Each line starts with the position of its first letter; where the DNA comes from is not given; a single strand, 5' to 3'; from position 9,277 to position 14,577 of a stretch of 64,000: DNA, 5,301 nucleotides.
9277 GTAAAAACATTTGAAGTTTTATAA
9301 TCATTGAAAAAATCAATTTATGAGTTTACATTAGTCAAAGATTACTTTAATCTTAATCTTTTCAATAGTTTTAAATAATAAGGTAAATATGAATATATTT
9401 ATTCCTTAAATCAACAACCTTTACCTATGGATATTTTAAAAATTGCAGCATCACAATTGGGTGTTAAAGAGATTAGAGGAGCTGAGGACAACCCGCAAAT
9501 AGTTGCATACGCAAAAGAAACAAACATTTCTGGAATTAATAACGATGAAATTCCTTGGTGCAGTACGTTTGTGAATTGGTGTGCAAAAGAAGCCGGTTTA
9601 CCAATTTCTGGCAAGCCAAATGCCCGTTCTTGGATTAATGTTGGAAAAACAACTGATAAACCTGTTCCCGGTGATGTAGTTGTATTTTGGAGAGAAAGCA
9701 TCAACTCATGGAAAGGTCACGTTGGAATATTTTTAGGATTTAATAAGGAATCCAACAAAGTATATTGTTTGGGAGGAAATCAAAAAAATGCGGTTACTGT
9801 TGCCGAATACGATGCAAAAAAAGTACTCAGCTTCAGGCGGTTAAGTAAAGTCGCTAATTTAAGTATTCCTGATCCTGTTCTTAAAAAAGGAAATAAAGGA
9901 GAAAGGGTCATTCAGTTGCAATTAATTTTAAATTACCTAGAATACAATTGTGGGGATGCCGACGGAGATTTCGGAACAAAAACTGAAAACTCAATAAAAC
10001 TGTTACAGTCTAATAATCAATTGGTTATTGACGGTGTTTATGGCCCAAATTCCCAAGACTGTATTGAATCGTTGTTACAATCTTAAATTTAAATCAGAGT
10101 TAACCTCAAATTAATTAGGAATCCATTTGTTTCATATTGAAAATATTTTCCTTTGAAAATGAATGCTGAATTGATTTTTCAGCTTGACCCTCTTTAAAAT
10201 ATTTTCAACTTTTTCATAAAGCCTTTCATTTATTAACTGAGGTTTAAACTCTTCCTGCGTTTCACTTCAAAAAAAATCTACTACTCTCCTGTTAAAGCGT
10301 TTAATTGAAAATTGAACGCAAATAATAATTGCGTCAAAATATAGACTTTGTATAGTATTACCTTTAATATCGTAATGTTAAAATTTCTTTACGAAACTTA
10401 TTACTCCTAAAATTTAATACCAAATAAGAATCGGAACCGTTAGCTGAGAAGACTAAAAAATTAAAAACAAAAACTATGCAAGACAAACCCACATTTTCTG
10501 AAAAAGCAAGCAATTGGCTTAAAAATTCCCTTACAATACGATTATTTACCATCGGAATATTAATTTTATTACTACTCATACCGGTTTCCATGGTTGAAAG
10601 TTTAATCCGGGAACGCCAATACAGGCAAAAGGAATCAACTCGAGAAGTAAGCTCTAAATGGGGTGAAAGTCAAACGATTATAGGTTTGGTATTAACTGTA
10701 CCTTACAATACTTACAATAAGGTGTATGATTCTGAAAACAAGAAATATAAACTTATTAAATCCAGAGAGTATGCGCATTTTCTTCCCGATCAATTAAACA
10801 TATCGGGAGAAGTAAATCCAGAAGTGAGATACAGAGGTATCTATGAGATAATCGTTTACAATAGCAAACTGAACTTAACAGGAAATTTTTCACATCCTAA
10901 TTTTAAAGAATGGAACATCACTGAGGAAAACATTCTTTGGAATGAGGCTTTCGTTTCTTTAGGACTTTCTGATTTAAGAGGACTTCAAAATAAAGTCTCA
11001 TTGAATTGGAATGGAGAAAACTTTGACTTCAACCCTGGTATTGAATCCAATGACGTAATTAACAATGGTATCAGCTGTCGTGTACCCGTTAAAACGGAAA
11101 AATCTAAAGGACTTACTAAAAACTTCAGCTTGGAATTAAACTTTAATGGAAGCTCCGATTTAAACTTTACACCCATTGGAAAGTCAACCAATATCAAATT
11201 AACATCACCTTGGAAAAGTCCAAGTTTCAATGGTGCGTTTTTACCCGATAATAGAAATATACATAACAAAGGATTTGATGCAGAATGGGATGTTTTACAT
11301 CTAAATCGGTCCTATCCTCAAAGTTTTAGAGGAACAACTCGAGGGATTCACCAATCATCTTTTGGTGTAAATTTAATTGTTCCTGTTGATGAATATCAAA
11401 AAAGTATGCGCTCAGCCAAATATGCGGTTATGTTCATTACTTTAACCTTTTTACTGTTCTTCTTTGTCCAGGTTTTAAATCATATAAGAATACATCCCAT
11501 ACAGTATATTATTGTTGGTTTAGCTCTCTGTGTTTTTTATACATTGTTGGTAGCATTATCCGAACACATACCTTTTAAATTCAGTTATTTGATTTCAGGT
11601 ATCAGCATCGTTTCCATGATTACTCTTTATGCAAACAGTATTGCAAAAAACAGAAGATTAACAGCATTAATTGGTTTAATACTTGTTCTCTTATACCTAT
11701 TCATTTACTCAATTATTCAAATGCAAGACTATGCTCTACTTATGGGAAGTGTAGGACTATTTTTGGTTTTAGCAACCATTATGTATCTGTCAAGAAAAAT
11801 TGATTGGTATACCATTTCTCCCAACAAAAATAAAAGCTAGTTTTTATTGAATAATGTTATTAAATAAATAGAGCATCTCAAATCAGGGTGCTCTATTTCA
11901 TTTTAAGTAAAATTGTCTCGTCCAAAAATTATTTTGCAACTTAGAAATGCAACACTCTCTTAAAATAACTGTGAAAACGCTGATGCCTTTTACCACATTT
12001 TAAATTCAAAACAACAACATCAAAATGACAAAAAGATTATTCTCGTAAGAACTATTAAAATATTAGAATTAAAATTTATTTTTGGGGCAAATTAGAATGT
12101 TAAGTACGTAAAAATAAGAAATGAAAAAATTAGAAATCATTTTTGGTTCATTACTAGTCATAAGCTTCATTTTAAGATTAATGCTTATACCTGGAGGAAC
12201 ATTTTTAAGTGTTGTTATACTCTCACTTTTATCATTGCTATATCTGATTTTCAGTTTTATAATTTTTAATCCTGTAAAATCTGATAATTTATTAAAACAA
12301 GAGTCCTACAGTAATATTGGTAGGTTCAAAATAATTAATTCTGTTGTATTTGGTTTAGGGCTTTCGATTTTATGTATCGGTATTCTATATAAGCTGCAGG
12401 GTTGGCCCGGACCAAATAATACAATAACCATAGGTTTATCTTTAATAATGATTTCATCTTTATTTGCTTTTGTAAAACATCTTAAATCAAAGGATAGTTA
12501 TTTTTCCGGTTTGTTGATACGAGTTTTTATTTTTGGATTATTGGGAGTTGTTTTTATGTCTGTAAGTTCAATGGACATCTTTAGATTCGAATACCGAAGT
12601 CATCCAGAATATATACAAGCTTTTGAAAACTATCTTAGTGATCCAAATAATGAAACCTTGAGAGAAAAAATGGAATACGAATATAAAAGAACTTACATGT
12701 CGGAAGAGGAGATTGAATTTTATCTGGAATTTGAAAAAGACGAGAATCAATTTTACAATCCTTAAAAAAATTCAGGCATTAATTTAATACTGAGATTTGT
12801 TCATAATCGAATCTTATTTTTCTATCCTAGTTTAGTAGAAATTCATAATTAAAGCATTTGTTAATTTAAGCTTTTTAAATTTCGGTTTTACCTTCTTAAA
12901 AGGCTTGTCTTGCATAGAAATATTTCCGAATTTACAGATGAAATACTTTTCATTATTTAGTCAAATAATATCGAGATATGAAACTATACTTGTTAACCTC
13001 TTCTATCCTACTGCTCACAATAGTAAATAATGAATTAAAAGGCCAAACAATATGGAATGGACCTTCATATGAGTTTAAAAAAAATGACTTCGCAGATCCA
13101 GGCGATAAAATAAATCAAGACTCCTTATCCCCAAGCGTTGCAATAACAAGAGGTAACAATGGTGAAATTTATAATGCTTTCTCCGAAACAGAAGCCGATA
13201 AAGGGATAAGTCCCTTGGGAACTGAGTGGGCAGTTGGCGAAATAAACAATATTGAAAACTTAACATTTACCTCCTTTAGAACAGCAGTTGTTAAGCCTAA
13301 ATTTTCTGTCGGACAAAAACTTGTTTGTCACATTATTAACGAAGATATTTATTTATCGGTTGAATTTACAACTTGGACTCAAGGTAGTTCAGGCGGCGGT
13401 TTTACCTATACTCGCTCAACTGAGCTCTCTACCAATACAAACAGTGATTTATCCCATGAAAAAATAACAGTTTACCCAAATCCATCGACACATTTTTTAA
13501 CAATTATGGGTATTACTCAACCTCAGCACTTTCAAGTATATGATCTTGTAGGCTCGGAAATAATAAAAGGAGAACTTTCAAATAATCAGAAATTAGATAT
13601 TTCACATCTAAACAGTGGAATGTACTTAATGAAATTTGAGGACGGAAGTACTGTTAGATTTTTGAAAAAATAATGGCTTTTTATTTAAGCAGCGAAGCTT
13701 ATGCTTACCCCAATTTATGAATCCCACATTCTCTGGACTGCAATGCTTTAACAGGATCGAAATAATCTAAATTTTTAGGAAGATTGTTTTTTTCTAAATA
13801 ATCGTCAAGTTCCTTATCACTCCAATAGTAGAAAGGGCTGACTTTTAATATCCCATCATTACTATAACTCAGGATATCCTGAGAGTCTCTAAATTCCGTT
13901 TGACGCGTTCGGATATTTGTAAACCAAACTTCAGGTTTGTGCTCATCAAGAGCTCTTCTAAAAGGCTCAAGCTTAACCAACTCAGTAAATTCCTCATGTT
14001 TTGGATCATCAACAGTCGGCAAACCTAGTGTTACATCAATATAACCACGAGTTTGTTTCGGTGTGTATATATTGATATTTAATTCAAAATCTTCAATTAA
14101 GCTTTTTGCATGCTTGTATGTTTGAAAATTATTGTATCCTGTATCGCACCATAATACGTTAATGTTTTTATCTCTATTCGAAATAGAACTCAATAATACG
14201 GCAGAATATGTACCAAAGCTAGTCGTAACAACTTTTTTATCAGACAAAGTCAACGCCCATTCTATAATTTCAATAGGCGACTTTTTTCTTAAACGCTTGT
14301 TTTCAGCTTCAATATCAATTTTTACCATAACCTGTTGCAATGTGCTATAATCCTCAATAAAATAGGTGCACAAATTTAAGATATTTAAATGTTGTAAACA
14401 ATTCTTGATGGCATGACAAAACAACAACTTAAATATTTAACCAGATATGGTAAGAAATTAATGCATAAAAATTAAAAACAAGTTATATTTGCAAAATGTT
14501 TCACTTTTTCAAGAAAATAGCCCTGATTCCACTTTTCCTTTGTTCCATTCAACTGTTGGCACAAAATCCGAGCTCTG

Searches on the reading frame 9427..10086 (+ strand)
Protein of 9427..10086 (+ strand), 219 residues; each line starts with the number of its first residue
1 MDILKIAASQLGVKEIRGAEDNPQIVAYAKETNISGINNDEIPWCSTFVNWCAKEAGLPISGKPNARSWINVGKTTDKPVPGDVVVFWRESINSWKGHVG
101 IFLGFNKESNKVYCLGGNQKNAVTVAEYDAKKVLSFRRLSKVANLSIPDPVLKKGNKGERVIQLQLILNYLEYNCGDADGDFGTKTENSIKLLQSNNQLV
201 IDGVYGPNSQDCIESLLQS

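Call 29: search_protein_families(library=pfam, max_evalue=0.000001, proteins=[window:9427-10086:+])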
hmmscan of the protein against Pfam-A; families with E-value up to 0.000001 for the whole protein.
window:9427-10086:+ (219 aa): 2 families
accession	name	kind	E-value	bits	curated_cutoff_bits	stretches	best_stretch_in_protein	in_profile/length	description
PF01471.23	PG_binding_1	-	9.6e-12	45.4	23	1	158-208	2-52/57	Putative peptidoglycan binding domain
PF05257.22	CHAP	-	8.3e-10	39.5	26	1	39-118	3-81/81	CHAP domain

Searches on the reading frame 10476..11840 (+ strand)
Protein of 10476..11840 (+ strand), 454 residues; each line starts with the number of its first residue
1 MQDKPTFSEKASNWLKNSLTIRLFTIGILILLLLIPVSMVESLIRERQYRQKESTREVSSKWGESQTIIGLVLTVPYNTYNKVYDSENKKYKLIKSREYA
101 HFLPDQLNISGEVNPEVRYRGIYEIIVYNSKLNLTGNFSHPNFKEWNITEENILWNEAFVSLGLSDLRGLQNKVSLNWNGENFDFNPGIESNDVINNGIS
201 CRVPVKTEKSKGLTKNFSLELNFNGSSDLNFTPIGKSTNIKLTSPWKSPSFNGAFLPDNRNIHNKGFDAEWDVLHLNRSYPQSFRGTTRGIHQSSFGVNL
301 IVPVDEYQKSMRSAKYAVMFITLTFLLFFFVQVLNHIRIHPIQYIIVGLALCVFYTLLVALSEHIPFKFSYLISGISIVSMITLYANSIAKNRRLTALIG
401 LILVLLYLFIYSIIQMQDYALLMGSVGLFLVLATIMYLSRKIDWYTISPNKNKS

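Call 29: search_protein_families(library=pfam, max_evalue=0.000001, proteins=[window:10476-11840:+])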
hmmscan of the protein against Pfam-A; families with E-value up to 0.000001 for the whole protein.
window:10476-11840:+ (454 aa): 1 family
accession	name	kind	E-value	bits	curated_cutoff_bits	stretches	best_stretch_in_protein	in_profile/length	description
PF06123.17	CreD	-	2e-167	557.8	23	1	19-445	2-428/428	Inner membrane protein CreD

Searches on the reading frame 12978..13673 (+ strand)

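Call 30: search_protein_families(library=pfam, max_evalue=0.000001, proteins=[window:12978-13673:+])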
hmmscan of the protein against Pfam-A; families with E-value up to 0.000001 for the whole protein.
window:12978-13673:+ (231 aa): 1 family
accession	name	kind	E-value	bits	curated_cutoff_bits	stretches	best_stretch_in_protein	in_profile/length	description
PF18962.6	Por_Secre_tail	-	9.8e-13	48.6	27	1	165-226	1-68/75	Secretion system C-terminal sorting domain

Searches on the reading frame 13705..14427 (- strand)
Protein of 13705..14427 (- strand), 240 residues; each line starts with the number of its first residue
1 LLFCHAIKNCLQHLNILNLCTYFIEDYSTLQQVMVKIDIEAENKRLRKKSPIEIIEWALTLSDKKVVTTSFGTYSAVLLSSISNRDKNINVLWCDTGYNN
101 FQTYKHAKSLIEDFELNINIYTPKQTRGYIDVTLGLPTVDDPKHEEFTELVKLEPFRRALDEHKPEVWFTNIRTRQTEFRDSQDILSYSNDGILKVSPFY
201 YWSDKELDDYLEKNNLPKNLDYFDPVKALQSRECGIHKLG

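Call 30: search_protein_families(library=pfam, max_evalue=0.000001, proteins=[window:13705-14427:-])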
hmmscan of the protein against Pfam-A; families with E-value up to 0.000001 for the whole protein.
window:13705-14427:- (240 aa): 1 family
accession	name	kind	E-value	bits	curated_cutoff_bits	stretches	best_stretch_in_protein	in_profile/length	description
PF01507.26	PAPS_reduct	-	2.4e-22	80.2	22.5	1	66-219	3-157/175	Phosphoadenosine phosphosulfate reductase domain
